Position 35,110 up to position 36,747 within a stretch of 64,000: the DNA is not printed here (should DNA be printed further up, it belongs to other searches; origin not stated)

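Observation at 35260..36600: Catalytically dead eEF1A paralog (pseudo-GTPase) as a stand-alone gene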

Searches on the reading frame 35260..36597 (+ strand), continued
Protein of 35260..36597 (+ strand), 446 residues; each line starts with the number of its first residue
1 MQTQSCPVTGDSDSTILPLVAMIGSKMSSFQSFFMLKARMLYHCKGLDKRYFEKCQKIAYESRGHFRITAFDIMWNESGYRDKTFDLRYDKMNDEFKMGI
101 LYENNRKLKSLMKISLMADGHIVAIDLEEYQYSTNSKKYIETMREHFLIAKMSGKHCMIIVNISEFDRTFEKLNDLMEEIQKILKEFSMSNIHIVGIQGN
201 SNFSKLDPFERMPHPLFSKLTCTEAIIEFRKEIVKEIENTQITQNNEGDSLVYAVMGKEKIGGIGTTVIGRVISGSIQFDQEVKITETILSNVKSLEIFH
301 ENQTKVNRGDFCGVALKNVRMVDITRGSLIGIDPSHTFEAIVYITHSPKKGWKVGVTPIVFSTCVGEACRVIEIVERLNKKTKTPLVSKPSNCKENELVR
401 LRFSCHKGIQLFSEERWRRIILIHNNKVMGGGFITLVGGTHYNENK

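Call 48: predict_structure(alignment_id=A3)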
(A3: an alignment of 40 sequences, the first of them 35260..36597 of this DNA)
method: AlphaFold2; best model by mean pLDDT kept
length: 446 residues; sequences in the alignment: 40
mean_pLDDT: 77.4   pTM: 0.78
mean pLDDT of the five models: 77.4, 76.7, 76.3, 76.0, 74.3
residues with pLDDT >= 90: 124; 70-90: 201; 50-70: 69; < 50: 52
segments of 3 or more residues with pLDDT < 50: 1-14, 27-29, 64-85, 201-207, 245-247
pLDDT, mean of each block of 10 residues (from residue 1): 27 62 65 66 70 69 46 41 49 66 71 85 85 80 89 88 74 91 91 78 48 80 84 81 55 87 91 89 90 89 86 93 85 86 92 94 86 96 94 95 84 71 92 81 56
secondary structure, 60 per line:
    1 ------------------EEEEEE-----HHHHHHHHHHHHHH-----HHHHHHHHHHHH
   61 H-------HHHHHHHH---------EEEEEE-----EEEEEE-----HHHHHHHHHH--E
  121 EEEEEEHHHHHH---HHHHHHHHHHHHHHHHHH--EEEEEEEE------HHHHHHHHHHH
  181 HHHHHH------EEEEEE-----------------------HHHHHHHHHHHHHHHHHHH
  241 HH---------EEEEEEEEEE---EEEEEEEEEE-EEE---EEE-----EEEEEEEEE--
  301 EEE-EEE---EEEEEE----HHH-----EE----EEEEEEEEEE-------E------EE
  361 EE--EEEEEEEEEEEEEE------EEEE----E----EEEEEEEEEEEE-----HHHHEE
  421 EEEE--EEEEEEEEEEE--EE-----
elements in order: E19-24 H30-43 H49-61 H69-76 E86-91 E97-102 H108-117 E120-126 H127-132 H136-153 E156-163 H170-186 E193-198 H222-242 E252-261 E265-274 E276-278 E282-284 E290-298 E301-303 E305-307 E311-316 E335-344 E359-362 E365-378 E385-388 E398-409 H415-418 E419-424 E427-437

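Call 50: fold_search(model_id=the predicted structure, library=pdb)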
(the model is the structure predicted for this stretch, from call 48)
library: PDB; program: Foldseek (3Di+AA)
matches with E <= 10: 1680; with E <= 0.001: 519
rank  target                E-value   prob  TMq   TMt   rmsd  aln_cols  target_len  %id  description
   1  8g60_EF               6.6e-30  1.00  0.74  0.74   5.5       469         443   19  mRNA decoding in human is kinetically and structurally distinct from bacteria (CR state) (released 2023-04-19)
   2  3wxm_E                3.1e-29  1.00  0.75  0.77   5.1       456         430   19  Crystal structure of archaeal Pelota and GTP-bound EF1 alpha complex (released 2014-09-03)
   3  9bdp_EF1A             3.1e-29  1.00  0.73  0.75   5.1       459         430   22  80S ribosome bound with angiogenin and complex of eEF1A and Ala-tRNAAla (released 2024-07-24)
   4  3wxm_G                3.3e-29  1.00  0.74  0.76   5.4       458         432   20  Crystal structure of archaeal Pelota and GTP-bound EF1 alpha complex (released 2014-09-03)
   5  3vmf_A                5.5e-29  1.00  0.74  0.77   5.2       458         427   20  Archaeal protein (released 2012-07-25)
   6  8g5z_EF               1.0e-28  1.00  0.75  0.75   5.1       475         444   20  mRNA decoding in human is kinetically and structurally distinct from bacteria (GA state) (released 2023-04-19)
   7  3wxm_A                1.3e-28  1.00  0.73  0.75   5.6       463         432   20  Crystal structure of archaeal Pelota and GTP-bound EF1 alpha complex (released 2014-09-03)
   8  3wxm_C                2.4e-28  1.00  0.73  0.76   5.5       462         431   20  Crystal structure of archaeal Pelota and GTP-bound EF1 alpha complex (released 2014-09-03)
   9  5lzs_jj               5.1e-28  1.00  0.75  0.75   5.0       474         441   21  Structure of the mammalian ribosomal elongation complex with aminoacyl-tRNA, eEF1A, and didemnin B (released 2016-11-30)
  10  6zmo_CD               1.3e-27  1.00  0.73  0.74   5.9       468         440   21  SARS-CoV-2 Nsp1 bound to the human LYAR-80S-eEF1a ribosome complex (released 2020-08-19)
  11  2b7c_A                2.5e-27  1.00  0.63  0.64   6.9       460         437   21  Yeast guanine nucleotide exchange factor eEF1Balpha K205A mutant in complex with eEF1A (released 2006-05-02)
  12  5o8w_A                2.7e-27  1.00  0.62  0.62   6.9       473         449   20  CRYSTAL STRUCTURE ANALYSIS OF THE YEAST ELONGATION FACTOR COMPLEX EEF1A:EEF1BA (released 2017-08-23)
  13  1g7c_A                6.3e-27  1.00  0.63  0.63   6.8       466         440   21  YEAST EEF1A:EEF1BA IN COMPLEX WITH GDPNP (released 2000-12-06)
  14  1ije_A                1.2e-26  1.00  0.62  0.63   6.8       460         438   21  Nucleotide Exchange Intermediates in the eEF1A-eEF1Ba Complex (released 2001-05-09)
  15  1f60_A                3.1e-26  1.00  0.62  0.62   6.9       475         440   20  CRYSTAL STRUCTURE OF THE YEAST ELONGATION FACTOR COMPLEX EEF1A:EEF1BA (released 2000-07-04)
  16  6ra9_A                5.9e-26  1.00  0.41  0.41  13.2       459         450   21  Novel structural features and post-translational modifications in eukaryotic elongation factor 1A2 from Oryctolagus cu (released 2020-06-03)
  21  6ra9_B                7.3e-25  1.00  0.40  0.39  13.8       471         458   22  Novel structural features and post-translational modifications in eukaryotic elongation factor 1A2 from Oryctolagus cu (released 2020-06-03)
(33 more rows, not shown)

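Call 54: find_related_loci(query=A2, collection=viral_contigs, flank=3000)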
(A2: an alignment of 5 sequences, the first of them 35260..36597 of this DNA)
Query A2 (446 aa) in viral_contigs; peptide patterns used: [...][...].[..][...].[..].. (x = any residue, [..] = any of these).
15 stretches matched a pattern, but none encodes a relative of the query by tblastn (E <= 1e-3).

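Call 58: find_related_loci(query=A6, collection=metagenome_contigs, flank=4000)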
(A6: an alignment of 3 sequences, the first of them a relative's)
Query A6 (466 aa) in metagenome_contigs; peptide patterns used: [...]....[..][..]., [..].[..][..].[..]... (x = any residue, [..] = any of these).
600 stretches matched a pattern (row limit reached: there are more); 561 encode a relative of the query (tblastn E <= 1e-3); the best 80 are kept; 80 distinct loci.
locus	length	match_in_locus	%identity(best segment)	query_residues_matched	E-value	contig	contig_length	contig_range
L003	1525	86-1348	26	28-463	9e-40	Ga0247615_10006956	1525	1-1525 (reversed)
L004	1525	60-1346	26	20-463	2e-39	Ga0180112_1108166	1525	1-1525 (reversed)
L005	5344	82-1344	26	28-463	2e-38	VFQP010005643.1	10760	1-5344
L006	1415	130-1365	28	28-454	2e-39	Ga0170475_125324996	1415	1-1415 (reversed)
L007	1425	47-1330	26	20-462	2e-39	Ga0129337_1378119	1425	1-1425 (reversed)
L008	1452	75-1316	27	28-456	3e-38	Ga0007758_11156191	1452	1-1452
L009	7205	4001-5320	26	6-458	2e-37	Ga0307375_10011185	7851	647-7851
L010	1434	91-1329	28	28-455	2e-38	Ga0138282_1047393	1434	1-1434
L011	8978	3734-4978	29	23-454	2e-37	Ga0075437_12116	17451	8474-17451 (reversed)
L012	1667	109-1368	26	28-462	1e-37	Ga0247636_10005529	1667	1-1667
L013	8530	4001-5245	28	23-454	2e-36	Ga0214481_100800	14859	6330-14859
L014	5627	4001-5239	27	28-455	3e-36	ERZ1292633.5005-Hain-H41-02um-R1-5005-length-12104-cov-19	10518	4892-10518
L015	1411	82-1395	26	20-464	2e-37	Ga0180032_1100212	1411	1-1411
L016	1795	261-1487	26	28-451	6e-37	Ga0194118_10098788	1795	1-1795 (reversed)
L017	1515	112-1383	26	28-464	9e-37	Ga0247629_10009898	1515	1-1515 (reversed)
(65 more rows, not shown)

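Call 60: find_homologous_proteins(query=P0150, max_evalue=1e-10)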
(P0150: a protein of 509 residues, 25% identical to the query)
Query P0150 (509 aa): 14 proteins with E <= 1e-10 among 6163 candidates.
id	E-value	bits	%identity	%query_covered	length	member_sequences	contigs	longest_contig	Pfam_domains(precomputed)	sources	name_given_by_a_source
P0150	0.0e+0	1175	100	100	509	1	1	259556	PF22594.3,PF00009.34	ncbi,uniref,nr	ncbi:hypothetical protein C9374_011189 [Naegleria lovaniensis]|uniref:Tr-type G domain-containing pr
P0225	4.5e-21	93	25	80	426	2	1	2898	PF01926.30,PF03143.24,PF22594.3,PF00009.34,PF03144.32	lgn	-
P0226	2.6e-20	91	25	95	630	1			PF03143.24,PF08938.17,PF22594.3,PF00009.34,PF03144.32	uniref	uniref:HBS1-like protein n=1 Tax=Sparus aurata TaxID=8175 RepID=A0A671W901_SPAAU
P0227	2.8e-20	91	26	82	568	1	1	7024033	PF03143.24,PF22594.3,PF00009.34,PF03144.32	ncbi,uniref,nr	ncbi:HBS1-like protein [Anabarilius grahami]|uniref:HBS1-like protein n=1 Tax=Anabarilius grahami Ta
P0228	2.9e-20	90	25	87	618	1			PF03143.24,PF08938.17,PF22594.3,PF00009.34,PF03144.32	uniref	uniref:HBS1-like protein n=1 Tax=Sparus aurata TaxID=8175 RepID=A0A671WC53_SPAAU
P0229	2.9e-20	90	25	95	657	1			PF03143.24,PF08938.17,PF22594.3,PF00009.34,PF03144.32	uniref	uniref:HBS1-like protein n=1 Tax=Sparus aurata TaxID=8175 RepID=A0A671WAC5_SPAAU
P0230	1.2e-19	88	25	95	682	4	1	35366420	PF03143.24,PF08938.17,PF22594.3,PF00009.34,PF03144.32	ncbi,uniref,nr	ncbi:LOW QUALITY PROTEIN: HBS1-like protein [Megalobrama amblycephala]|uniref:LOW QUALITY PROTEIN: H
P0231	6.7e-19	86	24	95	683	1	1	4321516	PF03143.24,PF08938.17,PF22594.3,PF00009.34,PF03144.32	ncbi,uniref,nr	ncbi:HBS1-like protein isoform X2 [Rhinichthys klamathensis goyatoka]|uniref:HBS1-like protein isofo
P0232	7.7e-19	86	24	95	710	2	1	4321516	PF03143.24,PF08938.17,PF22594.3,PF00009.34,PF03144.32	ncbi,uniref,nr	ncbi:HBS1-like protein isoform X1 [Rhinichthys klamathensis goyatoka]|uniref:HBS1-like protein isofo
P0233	1.5e-18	85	24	95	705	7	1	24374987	PF03143.24,PF08938.17,PF22594.3,PF00009.34,PF03144.32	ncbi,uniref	ncbi:HBS1-like protein isoform X1 [Siphateles boraxobius]|uniref:HBS1-like protein isoform X1 n=1 Ta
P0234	2.9e-17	81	24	94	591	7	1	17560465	PF01926.30,PF03143.24,PF22594.3,PF00009.34,PF03144.32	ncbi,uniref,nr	ncbi:HBS1-like protein isoform X5 [Vombatus ursinus]|uniref:HBS1-like protein isoform X5 n=1 Tax=Vom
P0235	5.5e-16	76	24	94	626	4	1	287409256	PF01926.30,PF03143.24,PF22594.3,PF00009.34,PF03144.32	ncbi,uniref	ncbi:HBS1-like protein isoform X2 [Latimeria chalumnae]|uniref:HBS1-like protein isoform X2 n=1 Tax=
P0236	1.2e-15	75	25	94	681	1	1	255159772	PF01926.30,PF03143.24,PF08938.17,PF22594.3,PF00009.34,PF03144.32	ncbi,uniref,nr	ncbi:HBS1-like protein [Eublepharis macularius]|uniref:HBS1-like protein n=1 Tax=Eublepharis macular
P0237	1.7e-15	75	26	77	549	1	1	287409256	PF03143.24,PF08938.17,PF22594.3,PF00009.34,PF03144.32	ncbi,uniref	ncbi:HBS1-like protein isoform X3 [Latimeria chalumnae]|uniref:HBS1-like protein isoform X3 n=1 Tax=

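Call 61: search_solved_structures(query=P0150, max_evalue=0.01)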
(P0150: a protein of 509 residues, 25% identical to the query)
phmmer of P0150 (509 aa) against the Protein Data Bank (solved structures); distinct sequences matched with E-value up to 0.01: 43.
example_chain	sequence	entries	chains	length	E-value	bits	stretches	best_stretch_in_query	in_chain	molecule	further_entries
3vmf_A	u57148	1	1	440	2e-24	89.3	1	128-493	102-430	Elongation factor 1-alpha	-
3wxm_A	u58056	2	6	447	2e-24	89.3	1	128-493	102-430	Elongation factor 1-alpha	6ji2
4cxg_A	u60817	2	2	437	2.1e-24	89.2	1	128-493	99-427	ELONGATION FACTOR 1A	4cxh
5lzw_jj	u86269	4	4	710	5.5e-22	81.3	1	62-475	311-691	Hbs1l | HBS1-like protein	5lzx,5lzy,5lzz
1jny_A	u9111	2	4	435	1.1e-18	70.4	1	127-419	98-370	Elongation factor 1-alpha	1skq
1f60_A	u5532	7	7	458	1.4e-16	63.4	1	129-490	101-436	ELONGATION FACTOR EEF1A | ELONGATION FACTOR 1-ALPHA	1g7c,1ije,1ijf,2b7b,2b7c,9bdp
5o8w_A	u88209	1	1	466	1.5e-16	63.3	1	129-490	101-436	Elongation factor 1-alpha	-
3wy9_A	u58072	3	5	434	3.9e-15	58.6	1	211-442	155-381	Elongation factor 1-alpha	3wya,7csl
4crn_P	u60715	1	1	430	1.4e-14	56.8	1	116-488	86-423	ERF3 IN RIBOSOME BOUND ERF1-ERF3-GDPNP COMPLEX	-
5lzs_jj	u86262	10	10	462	6.1e-14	54.7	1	124-495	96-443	Elongation factor 1-alpha 1 | eEF1A | eukaryotic elongation factor 1A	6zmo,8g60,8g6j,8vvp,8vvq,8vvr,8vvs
8g5z_EF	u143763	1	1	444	6.3e-14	54.7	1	124-440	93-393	Elongation factor 1-alpha 1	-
6ra9_A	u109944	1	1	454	6.7e-14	54.6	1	124-422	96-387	Elongation factor 1-alpha 2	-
6ra9_B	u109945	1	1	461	6.8e-14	54.6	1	124-422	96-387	Elongation factor 1-alpha 2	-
4c0s_A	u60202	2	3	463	6.9e-14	54.5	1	124-422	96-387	ELONGATION FACTOR 1-ALPHA 2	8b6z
9b0s_CF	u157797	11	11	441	1.4e-13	53.5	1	124-416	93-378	Putative elongation factor 1-alpha-like 3 | Elongation factor 1-alpha 1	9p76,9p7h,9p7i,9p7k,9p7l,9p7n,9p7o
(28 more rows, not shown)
